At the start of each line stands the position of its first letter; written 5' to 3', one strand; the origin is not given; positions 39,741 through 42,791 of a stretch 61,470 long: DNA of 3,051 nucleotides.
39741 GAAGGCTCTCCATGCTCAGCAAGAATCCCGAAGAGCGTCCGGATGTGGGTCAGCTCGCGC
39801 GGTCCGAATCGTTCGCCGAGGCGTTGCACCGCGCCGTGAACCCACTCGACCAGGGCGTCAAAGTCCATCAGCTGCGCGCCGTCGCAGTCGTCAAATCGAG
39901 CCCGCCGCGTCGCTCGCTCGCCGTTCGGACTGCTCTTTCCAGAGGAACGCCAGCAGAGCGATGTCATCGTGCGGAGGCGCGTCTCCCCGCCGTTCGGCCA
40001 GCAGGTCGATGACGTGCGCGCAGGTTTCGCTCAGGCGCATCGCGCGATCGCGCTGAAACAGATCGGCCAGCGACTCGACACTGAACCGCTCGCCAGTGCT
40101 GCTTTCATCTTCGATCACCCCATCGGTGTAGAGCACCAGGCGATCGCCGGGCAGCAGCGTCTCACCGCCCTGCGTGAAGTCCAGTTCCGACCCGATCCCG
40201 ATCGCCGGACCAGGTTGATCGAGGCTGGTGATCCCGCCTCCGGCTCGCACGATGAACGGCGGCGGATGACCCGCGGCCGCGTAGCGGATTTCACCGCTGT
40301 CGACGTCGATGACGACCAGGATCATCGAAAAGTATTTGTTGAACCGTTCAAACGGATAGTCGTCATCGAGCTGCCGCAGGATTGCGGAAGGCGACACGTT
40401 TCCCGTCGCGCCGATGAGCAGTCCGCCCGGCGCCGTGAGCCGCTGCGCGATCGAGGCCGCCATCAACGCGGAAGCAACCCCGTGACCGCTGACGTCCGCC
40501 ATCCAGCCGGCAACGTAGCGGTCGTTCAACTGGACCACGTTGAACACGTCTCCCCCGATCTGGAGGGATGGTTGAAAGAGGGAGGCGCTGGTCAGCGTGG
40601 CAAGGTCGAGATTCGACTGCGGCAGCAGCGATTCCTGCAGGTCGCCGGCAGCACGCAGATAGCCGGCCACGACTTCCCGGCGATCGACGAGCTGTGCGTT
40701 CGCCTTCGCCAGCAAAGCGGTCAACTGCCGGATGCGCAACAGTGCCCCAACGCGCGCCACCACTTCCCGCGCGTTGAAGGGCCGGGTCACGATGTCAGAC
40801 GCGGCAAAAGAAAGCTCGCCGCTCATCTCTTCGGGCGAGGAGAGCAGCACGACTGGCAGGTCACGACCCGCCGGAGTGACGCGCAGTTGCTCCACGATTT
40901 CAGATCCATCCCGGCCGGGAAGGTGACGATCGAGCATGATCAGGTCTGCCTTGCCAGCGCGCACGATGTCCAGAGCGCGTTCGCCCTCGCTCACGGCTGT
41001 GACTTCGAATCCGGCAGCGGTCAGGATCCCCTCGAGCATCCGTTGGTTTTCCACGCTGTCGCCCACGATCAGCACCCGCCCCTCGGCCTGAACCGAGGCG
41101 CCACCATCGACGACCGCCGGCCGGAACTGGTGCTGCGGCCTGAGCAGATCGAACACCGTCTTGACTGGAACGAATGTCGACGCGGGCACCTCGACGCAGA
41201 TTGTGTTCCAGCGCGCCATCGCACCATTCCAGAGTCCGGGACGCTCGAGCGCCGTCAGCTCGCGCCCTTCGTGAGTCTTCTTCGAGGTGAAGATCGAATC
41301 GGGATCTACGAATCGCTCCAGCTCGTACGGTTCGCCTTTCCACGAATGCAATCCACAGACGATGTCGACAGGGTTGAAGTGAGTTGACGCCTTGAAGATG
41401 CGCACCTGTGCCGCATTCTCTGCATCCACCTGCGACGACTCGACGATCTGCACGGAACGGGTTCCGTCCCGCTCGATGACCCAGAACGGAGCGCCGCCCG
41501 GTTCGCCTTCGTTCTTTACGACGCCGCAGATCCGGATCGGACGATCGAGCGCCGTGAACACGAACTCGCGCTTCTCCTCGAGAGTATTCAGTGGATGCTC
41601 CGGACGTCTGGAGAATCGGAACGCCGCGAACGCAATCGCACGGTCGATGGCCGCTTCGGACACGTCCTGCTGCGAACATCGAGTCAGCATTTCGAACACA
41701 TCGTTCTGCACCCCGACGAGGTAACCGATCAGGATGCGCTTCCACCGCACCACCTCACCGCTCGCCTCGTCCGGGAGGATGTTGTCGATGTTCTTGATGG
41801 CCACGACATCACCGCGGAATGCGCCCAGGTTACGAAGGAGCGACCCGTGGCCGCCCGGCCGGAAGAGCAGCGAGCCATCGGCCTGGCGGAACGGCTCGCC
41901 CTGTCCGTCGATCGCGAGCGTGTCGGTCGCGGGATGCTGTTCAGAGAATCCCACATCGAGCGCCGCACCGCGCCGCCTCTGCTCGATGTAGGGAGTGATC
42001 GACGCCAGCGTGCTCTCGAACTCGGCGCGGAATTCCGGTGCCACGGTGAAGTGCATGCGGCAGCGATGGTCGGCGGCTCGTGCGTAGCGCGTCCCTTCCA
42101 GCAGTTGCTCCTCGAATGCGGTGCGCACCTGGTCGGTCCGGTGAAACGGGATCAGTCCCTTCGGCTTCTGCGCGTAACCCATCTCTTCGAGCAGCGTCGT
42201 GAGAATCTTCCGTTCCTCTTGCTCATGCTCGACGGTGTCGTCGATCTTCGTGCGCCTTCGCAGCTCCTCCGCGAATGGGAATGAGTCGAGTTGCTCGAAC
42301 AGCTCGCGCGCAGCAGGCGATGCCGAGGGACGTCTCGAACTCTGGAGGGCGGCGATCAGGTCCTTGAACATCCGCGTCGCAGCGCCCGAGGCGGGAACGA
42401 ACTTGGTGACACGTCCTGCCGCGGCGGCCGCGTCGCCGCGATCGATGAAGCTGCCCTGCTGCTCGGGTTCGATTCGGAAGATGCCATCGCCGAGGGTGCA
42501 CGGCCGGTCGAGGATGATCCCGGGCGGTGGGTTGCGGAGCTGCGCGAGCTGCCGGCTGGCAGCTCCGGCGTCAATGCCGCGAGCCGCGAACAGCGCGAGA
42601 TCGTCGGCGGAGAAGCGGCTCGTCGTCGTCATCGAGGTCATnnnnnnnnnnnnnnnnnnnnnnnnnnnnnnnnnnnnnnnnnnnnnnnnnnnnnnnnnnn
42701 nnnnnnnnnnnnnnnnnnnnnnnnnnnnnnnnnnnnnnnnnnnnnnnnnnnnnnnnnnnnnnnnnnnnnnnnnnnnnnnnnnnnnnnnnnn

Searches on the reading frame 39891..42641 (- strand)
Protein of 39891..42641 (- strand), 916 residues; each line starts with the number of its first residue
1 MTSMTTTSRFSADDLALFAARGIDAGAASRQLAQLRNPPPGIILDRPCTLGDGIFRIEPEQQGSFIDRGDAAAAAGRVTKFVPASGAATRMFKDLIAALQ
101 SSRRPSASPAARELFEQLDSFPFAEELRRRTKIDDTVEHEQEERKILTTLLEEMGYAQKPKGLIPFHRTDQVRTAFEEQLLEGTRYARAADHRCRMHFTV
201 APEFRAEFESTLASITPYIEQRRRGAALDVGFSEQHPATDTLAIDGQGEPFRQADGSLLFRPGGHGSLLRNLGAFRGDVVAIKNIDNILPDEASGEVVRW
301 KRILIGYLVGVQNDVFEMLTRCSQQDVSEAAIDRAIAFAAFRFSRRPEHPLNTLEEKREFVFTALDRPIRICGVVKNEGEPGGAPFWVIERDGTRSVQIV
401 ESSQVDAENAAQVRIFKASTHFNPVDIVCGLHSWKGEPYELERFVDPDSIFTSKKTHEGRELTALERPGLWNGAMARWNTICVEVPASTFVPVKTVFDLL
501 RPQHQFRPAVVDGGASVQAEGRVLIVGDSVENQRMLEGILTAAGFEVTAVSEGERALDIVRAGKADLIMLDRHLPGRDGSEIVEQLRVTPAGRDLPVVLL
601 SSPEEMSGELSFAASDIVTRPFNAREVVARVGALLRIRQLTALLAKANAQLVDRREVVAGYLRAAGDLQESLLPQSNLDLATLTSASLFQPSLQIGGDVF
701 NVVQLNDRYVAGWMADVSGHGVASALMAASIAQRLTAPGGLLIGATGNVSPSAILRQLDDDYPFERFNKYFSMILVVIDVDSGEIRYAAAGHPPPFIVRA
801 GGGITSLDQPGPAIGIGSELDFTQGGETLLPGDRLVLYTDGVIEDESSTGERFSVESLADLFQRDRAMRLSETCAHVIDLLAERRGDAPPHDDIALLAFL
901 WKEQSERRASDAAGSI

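Call 6: search_protein_families(library=pfam, proteins=[window:39891-42641:-], max_evalue=0.01)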
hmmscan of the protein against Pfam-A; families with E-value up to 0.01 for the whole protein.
window:39891-42641:- (916 aa): 4 families
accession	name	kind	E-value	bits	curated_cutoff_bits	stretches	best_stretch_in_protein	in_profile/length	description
PF14134.11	DUF4301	-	1.5e-171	572.1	27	1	13-505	3-507/507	Domain of unknown function (DUF4301)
PF07228.17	SpoIIE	-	1.7e-40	139.5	25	1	708-899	3-189/192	Stage II sporulation protein E (SpoIIE)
PF00072.30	Response_reg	-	2.7e-16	60.1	30.2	1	523-631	1-110/111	Response regulator receiver domain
PF01704.24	UDPGP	-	0.00042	19.6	22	1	396-504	241-346/413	UTP--glucose-1-phosphate uridylyltransferase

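Call 7: search_protein_families(library=padloc, proteins=[window:39891-42641:-], max_evalue=0.01)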
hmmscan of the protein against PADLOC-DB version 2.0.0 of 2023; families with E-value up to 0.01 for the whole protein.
window:39891-42641:- (916 aa): 2 families
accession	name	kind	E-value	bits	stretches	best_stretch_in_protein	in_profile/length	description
PDLC04055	PD-T4-6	-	9.6e-07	25.9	1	520-635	365-483/496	-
PDLC00405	SduA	-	0.0063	14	0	520-580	6-66/323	DUF4263 domain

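Call 8: search_protein_families(library=ncbifam, proteins=[window:39891-42641:-], max_evalue=0.01)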
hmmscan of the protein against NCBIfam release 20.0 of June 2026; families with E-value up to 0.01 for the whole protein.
window:39891-42641:- (916 aa): 84 families (the best 25 are shown)
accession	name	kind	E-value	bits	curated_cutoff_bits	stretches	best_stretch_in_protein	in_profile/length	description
NF045505.1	RR_RssB_Pseudo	equivalog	4.1e-24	85.3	700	1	522-844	7-340/394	two-component system response regulator RssB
TIGR02154.1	PhoB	equivalog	8e-19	67.8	296.2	1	522-638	4-123/226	phosphate regulon transcriptional regulator PhoB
NF007135.0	PRK09581.1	equivalog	8.1e-19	67.8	474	1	522-645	4-130/457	PleD family two-component system response regulator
NF045991.1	RespRegCtrARhodob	equivalog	1.1e-17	64.5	350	1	522-637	2-118/224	response regulator transcription factor CtrA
NF040689.1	MtrAB_MtrA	equivalog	1.3e-17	63.8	300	1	523-639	1-117/219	MtrAB system response regulator MtrA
NF045944.1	ResRegRpaBCyano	equivalog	3e-17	62.8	330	1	524-641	1-118/229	response regulator transcription factor RpaB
NF040534.1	resp_reg_YycF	equivalog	8.9e-17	61.1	340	1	522-642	2-122/231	response regulator YycF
NF007982.1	PRK10710.1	equivalog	1e-16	61.2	380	1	519-668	6-156/235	envelope stress response regulator BaeR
NF007005.1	PRK09468.1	equivalog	9.7e-16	57.9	331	1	520-642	3-126/237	osmolarity response regulator transcription factor OmpR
NF038263.1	prot_phos_SiaA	equivalog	1.5e-15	56.8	700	1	636-899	389-655/658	biofilm regulation protein phosphatase SiaA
NF008296.0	PRK11083.1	equivalog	4.3e-15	55.7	273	1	521-643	4-126/228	two-component system response regulator CreB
TIGR01387.1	cztR_silR_copR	subfamily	4.4e-15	55.9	279.2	1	523-639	1-118/218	heavy metal response regulator transcription factor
NF008199.0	PRK10955.1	equivalog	7.8e-14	52.2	341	1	522-681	3-158/232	envelope stress response regulator transcription factor CpxR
NF012023.0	PRK15479.1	equivalog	1e-13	51.4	337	1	522-639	2-120/224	transcriptional regulator TctD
NF012227.0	AdeR_RR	equivalog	1.1e-13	51.2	340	1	520-645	11-136/239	efflux system response regulator transcription factor AdeR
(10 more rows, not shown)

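Call 11: search_solved_structures(query=window:39891-42641:-, max_evalue=1)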
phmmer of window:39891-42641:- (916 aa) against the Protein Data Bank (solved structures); distinct sequences matched with E-value up to 1: 268 (the best 60 are shown).
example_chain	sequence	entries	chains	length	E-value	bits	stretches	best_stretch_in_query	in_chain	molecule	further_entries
3eq2_A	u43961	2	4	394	1.1e-21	79.7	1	522-844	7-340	Probable two-component response regulator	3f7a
9g85_A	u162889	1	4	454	1.9e-20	75.7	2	521-648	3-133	Response regulator PleD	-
2wb4_A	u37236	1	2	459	2e-20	75.6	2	521-648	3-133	DIGUANYLATE CYCLASE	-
9g86_A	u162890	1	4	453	2.2e-20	75.5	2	521-648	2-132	Response regulator PleD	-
1w25_A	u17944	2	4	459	2.3e-20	75.5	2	521-648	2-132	STALKED-CELL DIFFERENTIATION CONTROLLING PROTEIN | RESPONSE REGULATOR PLED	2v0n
1mvo_A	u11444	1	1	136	2e-14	55.8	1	522-642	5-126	PhoP response regulator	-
2zwm_A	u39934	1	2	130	2.7e-14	55.4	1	521-641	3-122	Transcriptional regulatory protein yycF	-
3ke6_A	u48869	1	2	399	3.3e-14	55.1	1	694-898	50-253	Protein Rv1364c/MT1410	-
9ji3_J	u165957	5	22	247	5e-14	54.5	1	514-636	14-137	DNA-binding response regulator | Possible two component system response transcriptional positive regulator PhoP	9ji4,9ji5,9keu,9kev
3r0j_A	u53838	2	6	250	5.1e-14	54.5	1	514-636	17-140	POSSIBLE TWO COMPONENT SYSTEM RESPONSE TRANSCRIPTIONAL POSITIVE REGULATOR PHOP | Response regulator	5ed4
3f6p_A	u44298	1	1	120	1.4e-13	53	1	521-636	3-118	Transcriptional regulatory protein yycF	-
2oqr_A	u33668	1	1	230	2e-13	52.4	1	523-636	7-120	Sensory transduction protein regX3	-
3nhz_A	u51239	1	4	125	2e-13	52.4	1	521-636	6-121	Two component system transcriptional regulator mtrA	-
4b09_A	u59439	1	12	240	3.8e-13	51.5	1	521-638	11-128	TRANSCRIPTIONAL REGULATORY PROTEIN BAER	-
6k4e_A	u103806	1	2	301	6.9e-13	50.7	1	636-900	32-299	Putative serine phosphatase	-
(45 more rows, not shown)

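Call 12: find_homologous_proteins(query=window:39891-42641:-, max_evalue=1e-10)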
Query window:39891-42641:- (916 aa): 8000 proteins with E <= 1e-10 among 8000 candidates; the best 120 are listed.
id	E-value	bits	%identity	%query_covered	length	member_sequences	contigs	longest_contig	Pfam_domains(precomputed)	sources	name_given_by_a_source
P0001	0.0e+0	2042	100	100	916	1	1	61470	PF14134.12,PF00072.31,PF07228.18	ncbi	-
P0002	0.0e+0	1428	72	98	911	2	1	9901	PF14134.12,PF00072.31,PF07228.18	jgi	jgi:serine phosphatase RsbU (regulator of sigma subunit)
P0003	0.0e+0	1199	60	100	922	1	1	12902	PF14134.12,PF00072.31,PF07228.18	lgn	-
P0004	0.0e+0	1176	60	98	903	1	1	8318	PF14134.12,PF00072.31,PF07228.18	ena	-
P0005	0.0e+0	1164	61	98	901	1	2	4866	PF14134.12,PF00072.31,PF07228.18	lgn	-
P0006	0.0e+0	1162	59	100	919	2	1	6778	PF14134.12,PF00072.31,PF07228.18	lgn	-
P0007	0.0e+0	1155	59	97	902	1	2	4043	PF14134.12,PF00072.31,PF07228.18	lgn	-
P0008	0.0e+0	1141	58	98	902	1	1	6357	PF14134.12,PF00072.31,PF07228.18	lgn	-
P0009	0.0e+0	1140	58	97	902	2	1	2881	PF14134.12,PF00072.31,PF07228.18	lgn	-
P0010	0.0e+0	1123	58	96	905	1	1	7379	PF14134.12,PF00072.31,PF07228.18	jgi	jgi:serine phosphatase RsbU (regulator of sigma subunit)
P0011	0.0e+0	1123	58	96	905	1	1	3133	PF14134.12,PF00072.31,PF07228.18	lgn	-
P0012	0.0e+0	1083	57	98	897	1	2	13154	PF14134.12,PF00072.31,PF07228.18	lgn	-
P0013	0.0e+0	1061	57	97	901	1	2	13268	PF14134.12,PF00072.31,PF07228.18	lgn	-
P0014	0.0e+0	1024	54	97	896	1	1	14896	PF14134.12,PF00072.31,PF07228.18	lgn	-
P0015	5.1e-289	979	53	97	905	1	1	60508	PF14134.12,PF00072.31,PF07228.18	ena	-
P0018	1.1e-284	965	52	98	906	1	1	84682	PF14134.12,PF00072.31,PF07228.18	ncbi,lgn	-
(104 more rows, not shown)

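Call 14: find_encoding_contigs(protein=P0018, flank=8000, max_places=2)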
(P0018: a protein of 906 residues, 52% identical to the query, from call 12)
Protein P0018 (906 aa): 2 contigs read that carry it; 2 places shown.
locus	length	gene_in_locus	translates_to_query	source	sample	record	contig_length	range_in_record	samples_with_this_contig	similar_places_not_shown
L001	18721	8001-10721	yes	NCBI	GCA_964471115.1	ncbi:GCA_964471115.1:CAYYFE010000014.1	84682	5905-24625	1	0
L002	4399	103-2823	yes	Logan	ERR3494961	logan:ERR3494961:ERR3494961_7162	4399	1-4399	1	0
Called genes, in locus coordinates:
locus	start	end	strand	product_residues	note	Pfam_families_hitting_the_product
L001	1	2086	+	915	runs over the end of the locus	PF13620:CarboxypepD_reg, PF13715:CarbopepD_reg_2, PF07715:Plug (weak), PF00593:TonB_dep_Rec_b-barrel, PF14905:OMP_b-brl_3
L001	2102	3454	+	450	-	PF28492:Beta_helix_4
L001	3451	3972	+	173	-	-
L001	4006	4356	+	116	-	PF01740:STAS, PF13466:STAS_2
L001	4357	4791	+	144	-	PF13581:HATPase_c_2, PF02518:HATPase_c (weak)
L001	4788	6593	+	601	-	PF13641:Glyco_tranf_2_3 (weak), PF00535:Glycos_transf_2, PF13632:Glyco_trans_2_3 (weak)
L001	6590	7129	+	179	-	-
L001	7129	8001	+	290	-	-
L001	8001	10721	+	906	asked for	PF14134:DUF4301, PF00072:Response_reg, PF07228:SpoIIE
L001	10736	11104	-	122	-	PF01627:Hpt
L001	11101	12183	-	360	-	PF02156:Glyco_hydro_26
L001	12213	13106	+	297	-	PF00892:EamA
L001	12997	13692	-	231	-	PF00702:Hydrolase, PF12710:HAD (weak), PF13419:HAD_2, PF13242:Hydrolase_like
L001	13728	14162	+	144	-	PF06491:Disulph_isomer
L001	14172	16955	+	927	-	PF02012:BNR (faint), PF15902:Sortilin-Vps10 (weak), PF13088:BNR_2 (faint), PF15902:Sortilin-Vps10, PF25852:DUF6242_C (weak), PF15902:Sortilin-Vps10 (weak)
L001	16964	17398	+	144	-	PF00072:Response_reg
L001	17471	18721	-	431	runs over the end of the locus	PF00709:Adenylsucc_synt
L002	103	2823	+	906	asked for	PF14134:DUF4301, PF00072:Response_reg, PF07228:SpoIIE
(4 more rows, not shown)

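Call 15: find_encoding_contigs(protein=P0015, flank=8000, max_places=2)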
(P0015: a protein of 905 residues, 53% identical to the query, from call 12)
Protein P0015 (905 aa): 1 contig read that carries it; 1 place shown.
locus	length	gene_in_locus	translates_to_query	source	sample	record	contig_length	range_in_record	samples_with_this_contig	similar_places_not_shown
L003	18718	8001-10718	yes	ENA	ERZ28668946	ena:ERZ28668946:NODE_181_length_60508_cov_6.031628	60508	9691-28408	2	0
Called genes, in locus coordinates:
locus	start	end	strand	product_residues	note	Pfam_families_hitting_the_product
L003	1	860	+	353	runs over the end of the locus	PF06144:DNA_pol3_delta (faint)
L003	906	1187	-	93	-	PF01649:Ribosomal_S20p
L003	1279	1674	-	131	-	PF01479:S4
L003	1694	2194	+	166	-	PF08534:Redoxin, PF00578:AhpC-TSA, PF02630:SCO1-SenC, PF00085:Thioredoxin (weak), PF13905:Thioredoxin_8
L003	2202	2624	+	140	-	-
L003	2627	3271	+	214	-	PF01914:MarC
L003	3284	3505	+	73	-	-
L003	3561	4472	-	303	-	PF07719:TPR_2 (faint), PF13414:TPR_11 (faint), PF13428:TPR_14 (faint), PF13431:TPR_17 (faint), PF21033:RMD1-3 (faint), PF14559:TPR_19 (weak)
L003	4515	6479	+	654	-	PF13641:Glyco_tranf_2_3, PF00535:Glycos_transf_2, PF03552:Cellulose_synt (faint), PF13632:Glyco_trans_2_3 (weak)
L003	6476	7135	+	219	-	PF11329:DUF3131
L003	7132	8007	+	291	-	-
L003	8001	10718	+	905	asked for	PF14134:DUF4301, PF00072:Response_reg, PF07228:SpoIIE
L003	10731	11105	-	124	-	PF01627:Hpt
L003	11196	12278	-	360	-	PF02156:Glyco_hydro_26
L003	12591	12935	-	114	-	PF03551:PadR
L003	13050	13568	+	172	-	PF07963:N_methyl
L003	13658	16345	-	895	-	PF01411:tRNA-synt_2c, PF07973:tRNA_SAD, PF02272:DHHA1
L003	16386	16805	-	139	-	PF21982:RecX_HTH1, PF02631:RecX_HTH2, PF21981:RecX_HTH3 (weak)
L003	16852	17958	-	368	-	PF00437:T2SSE, PF25199:nSTAND_NTPase5 (weak)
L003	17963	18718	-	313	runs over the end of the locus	PF01063:Aminotran_4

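Call 18: find_encoding_contigs(protein=P0002, flank=8000, max_places=2)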
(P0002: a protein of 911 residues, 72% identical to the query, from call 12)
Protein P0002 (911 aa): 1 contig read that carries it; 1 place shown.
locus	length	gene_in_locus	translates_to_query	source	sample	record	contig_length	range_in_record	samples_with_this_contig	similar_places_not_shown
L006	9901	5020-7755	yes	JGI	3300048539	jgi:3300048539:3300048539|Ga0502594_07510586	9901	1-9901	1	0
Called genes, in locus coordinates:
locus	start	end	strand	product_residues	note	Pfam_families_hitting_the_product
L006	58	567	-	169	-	PF13302:Acetyltransf_3, PF00583:Acetyltransf_1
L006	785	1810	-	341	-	PF04055:Radical_SAM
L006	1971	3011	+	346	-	PF01891:CbiM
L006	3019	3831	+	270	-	PF02361:CbiQ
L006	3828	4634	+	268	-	PF00005:ABC_tran, PF02463:SMC_N (faint), PF13555:AAA_29 (weak), PF13304:AAA_21 (weak)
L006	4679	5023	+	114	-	PF01740:STAS, PF13466:STAS_2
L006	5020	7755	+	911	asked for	PF14134:DUF4301, PF00072:Response_reg, PF07228:SpoIIE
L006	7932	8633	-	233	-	PF00657:Lipase_GDSL, PF13472:Lipase_GDSL_2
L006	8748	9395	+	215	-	PF00484:Pro_CA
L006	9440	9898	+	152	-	-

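Call 19: find_encoding_contigs(protein=P0003, flank=8000, max_places=2)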
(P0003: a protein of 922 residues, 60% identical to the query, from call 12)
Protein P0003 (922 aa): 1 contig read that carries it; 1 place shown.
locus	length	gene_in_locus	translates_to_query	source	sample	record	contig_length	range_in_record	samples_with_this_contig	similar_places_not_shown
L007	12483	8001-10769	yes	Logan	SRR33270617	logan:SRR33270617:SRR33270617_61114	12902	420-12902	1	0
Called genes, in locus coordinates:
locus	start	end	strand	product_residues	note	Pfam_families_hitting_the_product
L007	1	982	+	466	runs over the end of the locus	?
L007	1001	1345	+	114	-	PF01740:STAS, PF13466:STAS_2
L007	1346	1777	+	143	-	PF13581:HATPase_c_2, PF02518:HATPase_c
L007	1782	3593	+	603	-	PF00535:Glycos_transf_2, PF13641:Glyco_tranf_2_3, PF13632:Glyco_trans_2_3 (weak)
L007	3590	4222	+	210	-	PF11329:DUF3131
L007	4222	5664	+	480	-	PF11329:DUF3131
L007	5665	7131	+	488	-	PF11329:DUF3131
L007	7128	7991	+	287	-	-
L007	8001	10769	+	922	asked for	PF14134:DUF4301, PF00072:Response_reg, PF07228:SpoIIE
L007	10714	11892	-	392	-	PF10129:OpgC_C, PF01757:Acyl_transf_3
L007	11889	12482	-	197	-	?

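Call 24: find_encoding_contigs(protein=P0001, flank=10000, max_places=1)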
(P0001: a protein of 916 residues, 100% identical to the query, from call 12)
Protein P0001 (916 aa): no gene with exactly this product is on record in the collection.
